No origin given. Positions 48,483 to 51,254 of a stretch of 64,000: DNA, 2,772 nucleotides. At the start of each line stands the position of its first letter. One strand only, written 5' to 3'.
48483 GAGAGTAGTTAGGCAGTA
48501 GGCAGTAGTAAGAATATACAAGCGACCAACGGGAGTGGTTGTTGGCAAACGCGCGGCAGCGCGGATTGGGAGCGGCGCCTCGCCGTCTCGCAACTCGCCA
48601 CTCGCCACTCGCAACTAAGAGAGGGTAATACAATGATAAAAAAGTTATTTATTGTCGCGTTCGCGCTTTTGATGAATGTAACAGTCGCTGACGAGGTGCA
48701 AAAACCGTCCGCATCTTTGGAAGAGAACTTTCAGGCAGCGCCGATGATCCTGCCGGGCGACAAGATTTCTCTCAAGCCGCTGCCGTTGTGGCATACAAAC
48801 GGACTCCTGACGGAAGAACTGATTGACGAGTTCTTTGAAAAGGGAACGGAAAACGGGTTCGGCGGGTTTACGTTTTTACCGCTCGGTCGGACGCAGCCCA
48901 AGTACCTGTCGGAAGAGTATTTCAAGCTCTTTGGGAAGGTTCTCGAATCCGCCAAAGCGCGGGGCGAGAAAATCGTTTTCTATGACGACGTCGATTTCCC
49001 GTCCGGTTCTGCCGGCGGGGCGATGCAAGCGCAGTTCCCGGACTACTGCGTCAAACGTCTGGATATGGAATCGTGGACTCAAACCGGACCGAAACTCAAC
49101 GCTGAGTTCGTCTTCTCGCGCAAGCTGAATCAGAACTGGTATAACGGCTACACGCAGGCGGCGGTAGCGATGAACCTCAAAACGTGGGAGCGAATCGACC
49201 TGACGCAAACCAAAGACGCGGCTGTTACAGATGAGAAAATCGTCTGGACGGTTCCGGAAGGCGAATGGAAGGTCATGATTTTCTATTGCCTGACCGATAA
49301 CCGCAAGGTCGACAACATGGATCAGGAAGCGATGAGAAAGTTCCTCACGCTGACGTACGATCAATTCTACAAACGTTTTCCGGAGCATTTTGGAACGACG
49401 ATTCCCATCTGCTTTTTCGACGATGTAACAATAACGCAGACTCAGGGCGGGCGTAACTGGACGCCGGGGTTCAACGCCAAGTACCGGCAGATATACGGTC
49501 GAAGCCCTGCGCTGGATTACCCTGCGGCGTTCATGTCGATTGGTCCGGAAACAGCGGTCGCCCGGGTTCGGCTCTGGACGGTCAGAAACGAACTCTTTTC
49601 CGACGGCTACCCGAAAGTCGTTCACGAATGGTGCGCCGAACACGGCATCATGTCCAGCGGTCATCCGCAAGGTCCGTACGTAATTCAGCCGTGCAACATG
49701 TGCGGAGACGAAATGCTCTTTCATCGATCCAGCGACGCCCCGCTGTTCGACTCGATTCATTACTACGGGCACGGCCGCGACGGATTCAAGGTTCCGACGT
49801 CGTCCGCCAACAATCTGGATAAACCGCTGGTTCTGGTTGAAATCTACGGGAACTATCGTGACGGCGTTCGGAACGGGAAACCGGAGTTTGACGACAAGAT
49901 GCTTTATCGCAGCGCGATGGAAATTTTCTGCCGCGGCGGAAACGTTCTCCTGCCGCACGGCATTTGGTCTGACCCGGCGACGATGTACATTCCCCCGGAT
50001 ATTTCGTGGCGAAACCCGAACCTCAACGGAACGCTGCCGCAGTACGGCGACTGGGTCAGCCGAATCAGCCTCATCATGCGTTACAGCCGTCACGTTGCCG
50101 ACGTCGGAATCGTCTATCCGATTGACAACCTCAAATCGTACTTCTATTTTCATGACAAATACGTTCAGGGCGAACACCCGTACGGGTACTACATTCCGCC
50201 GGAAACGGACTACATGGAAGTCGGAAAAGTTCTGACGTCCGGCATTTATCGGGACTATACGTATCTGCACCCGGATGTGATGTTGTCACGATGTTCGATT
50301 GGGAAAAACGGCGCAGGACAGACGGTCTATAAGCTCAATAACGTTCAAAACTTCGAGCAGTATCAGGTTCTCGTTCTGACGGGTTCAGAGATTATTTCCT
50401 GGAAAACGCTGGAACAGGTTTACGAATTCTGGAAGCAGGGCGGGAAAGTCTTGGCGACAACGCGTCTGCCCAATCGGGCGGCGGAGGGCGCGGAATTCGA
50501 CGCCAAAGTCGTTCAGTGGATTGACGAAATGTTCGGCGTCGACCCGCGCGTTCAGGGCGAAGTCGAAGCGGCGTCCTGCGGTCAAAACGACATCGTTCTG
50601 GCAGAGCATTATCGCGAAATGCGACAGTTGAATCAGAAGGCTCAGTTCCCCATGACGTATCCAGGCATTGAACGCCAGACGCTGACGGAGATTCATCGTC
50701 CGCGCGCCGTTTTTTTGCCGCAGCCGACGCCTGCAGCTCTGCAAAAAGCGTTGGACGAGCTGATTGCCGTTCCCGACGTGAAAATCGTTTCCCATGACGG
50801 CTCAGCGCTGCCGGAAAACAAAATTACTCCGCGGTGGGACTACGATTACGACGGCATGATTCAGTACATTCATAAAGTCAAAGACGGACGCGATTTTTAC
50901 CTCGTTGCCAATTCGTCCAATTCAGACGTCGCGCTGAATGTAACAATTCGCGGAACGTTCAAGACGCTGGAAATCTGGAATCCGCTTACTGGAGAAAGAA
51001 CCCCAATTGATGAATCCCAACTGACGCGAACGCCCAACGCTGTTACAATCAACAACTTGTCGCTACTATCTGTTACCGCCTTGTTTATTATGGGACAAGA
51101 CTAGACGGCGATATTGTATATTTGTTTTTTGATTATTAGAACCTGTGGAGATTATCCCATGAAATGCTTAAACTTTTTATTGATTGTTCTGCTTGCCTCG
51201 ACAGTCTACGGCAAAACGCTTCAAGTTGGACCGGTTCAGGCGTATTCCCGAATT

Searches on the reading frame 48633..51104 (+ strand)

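Call 58: search_protein_families(library=pfam, proteins=[window:48633-51104:+], max_evalue=0.00001)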
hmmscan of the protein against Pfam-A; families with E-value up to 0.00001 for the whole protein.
window:48633-51104:+ (823 aa): 1 family
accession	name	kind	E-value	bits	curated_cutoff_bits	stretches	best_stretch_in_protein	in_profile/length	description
PF17132.9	Glyco_hydro_106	-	8e-14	51.5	29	0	724-792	669-739/743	alpha-L-rhamnosidase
